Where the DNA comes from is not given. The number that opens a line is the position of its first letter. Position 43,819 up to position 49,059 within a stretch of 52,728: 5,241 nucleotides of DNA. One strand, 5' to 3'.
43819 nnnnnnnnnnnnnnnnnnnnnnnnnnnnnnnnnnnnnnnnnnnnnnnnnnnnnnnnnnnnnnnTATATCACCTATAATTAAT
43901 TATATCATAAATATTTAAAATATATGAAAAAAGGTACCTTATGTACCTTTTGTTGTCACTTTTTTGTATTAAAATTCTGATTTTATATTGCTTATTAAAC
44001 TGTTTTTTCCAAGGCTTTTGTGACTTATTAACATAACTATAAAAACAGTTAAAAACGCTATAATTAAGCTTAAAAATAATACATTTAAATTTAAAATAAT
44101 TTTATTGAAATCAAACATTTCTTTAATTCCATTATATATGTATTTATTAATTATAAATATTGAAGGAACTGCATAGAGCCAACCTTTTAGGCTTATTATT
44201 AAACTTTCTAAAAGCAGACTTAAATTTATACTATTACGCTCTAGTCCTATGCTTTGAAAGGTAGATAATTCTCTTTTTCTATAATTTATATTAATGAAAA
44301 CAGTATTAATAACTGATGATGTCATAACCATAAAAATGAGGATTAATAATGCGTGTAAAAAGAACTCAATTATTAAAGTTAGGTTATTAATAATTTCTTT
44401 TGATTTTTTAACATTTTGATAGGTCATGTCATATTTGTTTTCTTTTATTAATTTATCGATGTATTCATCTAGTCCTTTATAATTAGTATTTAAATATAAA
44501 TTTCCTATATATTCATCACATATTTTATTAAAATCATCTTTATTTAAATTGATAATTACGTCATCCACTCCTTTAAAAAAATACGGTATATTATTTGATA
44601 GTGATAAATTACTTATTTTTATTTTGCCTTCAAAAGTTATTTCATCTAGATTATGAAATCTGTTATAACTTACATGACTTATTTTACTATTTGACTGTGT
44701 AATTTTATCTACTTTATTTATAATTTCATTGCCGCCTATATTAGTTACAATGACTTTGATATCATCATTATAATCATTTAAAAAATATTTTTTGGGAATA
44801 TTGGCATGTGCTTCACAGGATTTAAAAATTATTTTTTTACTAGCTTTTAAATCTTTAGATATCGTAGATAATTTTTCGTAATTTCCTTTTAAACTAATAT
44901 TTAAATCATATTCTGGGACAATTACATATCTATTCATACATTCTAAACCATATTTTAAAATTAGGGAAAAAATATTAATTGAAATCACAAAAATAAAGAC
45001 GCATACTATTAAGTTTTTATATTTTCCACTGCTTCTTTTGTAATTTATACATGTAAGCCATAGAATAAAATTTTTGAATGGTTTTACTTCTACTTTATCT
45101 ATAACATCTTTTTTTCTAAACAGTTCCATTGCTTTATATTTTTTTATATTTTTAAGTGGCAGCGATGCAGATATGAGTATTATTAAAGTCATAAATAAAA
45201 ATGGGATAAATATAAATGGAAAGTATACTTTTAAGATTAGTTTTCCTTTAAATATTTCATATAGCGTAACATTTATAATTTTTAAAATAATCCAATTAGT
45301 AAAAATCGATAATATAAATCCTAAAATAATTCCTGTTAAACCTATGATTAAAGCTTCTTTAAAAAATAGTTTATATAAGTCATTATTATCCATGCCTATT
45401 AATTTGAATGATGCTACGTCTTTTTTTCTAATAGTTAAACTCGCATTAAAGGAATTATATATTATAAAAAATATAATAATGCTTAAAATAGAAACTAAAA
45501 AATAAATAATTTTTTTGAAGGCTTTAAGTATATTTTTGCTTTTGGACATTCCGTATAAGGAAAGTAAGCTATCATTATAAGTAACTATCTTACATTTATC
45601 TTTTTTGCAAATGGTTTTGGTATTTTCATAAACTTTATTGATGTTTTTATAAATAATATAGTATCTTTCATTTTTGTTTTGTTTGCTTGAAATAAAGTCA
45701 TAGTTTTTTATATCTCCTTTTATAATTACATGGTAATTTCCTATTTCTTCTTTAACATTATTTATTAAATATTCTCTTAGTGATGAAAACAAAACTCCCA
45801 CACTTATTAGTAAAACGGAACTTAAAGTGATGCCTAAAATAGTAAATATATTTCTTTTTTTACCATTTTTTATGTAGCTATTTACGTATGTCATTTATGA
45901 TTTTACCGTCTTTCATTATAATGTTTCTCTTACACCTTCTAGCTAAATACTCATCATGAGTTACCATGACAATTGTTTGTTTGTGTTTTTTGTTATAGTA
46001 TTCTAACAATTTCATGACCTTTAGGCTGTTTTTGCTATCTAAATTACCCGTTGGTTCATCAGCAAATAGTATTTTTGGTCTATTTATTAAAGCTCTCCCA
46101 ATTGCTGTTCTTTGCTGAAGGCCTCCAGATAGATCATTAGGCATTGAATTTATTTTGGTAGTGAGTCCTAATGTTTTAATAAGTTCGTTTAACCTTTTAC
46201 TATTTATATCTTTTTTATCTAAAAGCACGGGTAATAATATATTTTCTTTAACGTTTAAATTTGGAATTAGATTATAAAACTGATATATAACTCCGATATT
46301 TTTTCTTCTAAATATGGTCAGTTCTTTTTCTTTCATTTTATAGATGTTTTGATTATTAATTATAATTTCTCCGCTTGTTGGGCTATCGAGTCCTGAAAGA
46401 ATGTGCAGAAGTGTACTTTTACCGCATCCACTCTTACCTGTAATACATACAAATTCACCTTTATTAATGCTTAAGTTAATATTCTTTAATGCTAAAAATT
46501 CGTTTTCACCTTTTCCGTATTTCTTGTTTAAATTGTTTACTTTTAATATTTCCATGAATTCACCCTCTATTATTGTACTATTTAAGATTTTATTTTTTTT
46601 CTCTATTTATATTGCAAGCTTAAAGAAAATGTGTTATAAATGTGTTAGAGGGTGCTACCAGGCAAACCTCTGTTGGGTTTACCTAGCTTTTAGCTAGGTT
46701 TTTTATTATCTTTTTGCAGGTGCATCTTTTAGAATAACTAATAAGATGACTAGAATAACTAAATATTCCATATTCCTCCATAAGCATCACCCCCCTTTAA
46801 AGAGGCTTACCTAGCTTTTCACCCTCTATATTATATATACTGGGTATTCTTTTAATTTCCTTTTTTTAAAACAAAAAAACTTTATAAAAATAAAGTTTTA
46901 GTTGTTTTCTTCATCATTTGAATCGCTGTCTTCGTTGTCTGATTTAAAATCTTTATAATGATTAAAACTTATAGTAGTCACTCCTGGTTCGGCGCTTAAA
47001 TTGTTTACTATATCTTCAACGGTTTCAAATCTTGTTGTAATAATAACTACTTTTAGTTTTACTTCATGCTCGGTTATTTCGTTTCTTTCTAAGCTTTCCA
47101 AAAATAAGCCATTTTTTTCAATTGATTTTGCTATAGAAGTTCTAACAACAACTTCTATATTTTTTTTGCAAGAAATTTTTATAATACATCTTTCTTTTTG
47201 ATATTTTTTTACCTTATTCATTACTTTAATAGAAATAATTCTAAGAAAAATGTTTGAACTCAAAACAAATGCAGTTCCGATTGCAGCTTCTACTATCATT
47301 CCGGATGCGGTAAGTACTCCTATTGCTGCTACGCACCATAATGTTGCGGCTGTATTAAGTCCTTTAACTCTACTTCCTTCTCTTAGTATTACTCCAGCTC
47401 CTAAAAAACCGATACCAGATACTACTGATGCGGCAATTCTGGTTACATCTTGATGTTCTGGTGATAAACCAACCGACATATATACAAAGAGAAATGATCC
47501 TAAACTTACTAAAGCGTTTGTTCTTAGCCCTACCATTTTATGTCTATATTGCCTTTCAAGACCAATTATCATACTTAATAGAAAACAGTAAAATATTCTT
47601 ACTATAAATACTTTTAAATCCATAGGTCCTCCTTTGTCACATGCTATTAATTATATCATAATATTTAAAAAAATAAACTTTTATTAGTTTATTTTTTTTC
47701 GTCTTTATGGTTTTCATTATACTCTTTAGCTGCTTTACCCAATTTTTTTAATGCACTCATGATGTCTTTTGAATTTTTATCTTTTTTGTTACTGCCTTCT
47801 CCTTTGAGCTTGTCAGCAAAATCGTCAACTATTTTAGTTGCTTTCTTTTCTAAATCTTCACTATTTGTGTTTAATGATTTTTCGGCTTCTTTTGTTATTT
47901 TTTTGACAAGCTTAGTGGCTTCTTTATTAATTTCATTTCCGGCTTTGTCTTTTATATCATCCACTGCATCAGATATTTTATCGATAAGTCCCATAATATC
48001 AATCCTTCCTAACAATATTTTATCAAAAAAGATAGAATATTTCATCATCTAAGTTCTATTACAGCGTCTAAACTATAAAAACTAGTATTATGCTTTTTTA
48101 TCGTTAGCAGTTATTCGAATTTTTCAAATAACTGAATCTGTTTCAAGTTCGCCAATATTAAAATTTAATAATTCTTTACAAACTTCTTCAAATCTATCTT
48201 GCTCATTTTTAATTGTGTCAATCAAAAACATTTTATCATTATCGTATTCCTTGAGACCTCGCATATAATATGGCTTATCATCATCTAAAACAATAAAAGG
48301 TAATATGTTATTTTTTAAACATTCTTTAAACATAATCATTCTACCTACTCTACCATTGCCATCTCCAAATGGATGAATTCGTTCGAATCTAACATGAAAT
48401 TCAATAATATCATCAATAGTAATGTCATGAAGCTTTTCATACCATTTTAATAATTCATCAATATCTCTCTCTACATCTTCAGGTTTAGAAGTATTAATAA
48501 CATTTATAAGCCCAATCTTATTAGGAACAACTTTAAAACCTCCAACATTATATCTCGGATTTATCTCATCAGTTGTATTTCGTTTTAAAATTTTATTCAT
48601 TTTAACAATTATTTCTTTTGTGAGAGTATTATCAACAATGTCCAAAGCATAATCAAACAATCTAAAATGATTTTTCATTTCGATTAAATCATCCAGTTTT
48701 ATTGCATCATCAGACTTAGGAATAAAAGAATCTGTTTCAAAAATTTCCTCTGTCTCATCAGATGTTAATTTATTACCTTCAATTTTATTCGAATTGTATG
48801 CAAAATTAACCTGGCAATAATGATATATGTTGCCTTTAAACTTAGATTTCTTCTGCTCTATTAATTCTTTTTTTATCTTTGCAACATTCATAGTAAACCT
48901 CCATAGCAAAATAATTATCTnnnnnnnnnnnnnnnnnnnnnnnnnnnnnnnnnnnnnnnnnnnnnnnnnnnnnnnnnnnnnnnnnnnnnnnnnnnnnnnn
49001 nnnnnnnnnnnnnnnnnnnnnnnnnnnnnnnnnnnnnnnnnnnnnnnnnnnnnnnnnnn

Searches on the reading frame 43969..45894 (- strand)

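Call 10: search_protein_families(library=pfam, proteins=[window:43969-45894:-], max_evalue=0.001)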
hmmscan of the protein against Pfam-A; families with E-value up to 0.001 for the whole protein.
window:43969-45894:- (641 aa): 1 family
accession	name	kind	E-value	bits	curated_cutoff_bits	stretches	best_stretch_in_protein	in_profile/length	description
PF02687.27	FtsX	-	4.9e-23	81.9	25.5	2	132-253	2-118/120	FtsX-like permease C-terminal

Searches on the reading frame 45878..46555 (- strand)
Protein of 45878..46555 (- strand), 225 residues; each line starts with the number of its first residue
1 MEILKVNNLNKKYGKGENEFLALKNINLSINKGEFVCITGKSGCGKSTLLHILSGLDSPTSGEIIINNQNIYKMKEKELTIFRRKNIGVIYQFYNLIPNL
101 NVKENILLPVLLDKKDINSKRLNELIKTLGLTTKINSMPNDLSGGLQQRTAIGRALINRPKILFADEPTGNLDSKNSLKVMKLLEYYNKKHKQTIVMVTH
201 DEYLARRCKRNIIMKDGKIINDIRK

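Call 10: search_protein_families(library=pfam, proteins=[window:45878-46555:-], max_evalue=0.001)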
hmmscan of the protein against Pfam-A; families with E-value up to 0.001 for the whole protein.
window:45878-46555:- (225 aa): 4 families
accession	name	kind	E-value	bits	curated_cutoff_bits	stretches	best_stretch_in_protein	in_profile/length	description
PF00005.33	ABC_tran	-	7.4e-36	124.2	25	1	23-169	1-136/137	ABC transporter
PF02463.25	SMC_N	-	4.7e-07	29.9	40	1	33-212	24-209/220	RecF/RecN/SMC N terminal domain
PF13304.12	AAA_21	-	0.00015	22.4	27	0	35-71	1-54/304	AAA domain, putative AbiEii toxin, Type IV TA system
PF13238.12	AAA_18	-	0.00056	20.8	29.4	0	36-56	1-21/128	AAA domain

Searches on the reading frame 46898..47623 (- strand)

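Call 10: search_protein_families(library=pfam, proteins=[window:46898-47623:-], max_evalue=0.001)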
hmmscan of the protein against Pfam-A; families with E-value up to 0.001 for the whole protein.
window:46898-47623:- (241 aa): 2 families
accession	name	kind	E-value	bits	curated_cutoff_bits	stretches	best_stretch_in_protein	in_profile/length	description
PF02308.21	MgtC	-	7e-36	123.7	31.4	1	11-130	2-118/121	MgtC family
PF21770.3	MgtC_SapB_C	-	1.9e-09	38.4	27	1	148-219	3-76/77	MGTC/SAPB C-terminal domain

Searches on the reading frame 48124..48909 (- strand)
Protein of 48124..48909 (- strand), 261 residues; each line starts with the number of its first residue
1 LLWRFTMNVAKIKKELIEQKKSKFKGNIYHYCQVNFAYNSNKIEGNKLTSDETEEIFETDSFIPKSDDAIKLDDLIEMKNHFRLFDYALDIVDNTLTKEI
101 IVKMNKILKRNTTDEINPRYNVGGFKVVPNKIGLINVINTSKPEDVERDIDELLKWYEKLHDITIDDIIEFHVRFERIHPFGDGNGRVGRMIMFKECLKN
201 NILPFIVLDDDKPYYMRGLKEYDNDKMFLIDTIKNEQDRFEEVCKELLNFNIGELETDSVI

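Call 10: search_protein_families(library=pfam, proteins=[window:48124-48909:-], max_evalue=0.001)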
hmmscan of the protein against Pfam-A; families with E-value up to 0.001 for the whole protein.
window:48124-48909:- (261 aa): 1 family
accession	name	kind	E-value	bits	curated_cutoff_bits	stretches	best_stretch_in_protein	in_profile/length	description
PF02661.23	Fic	-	3.7e-14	53.8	24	1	96-194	2-90/93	Fic/DOC family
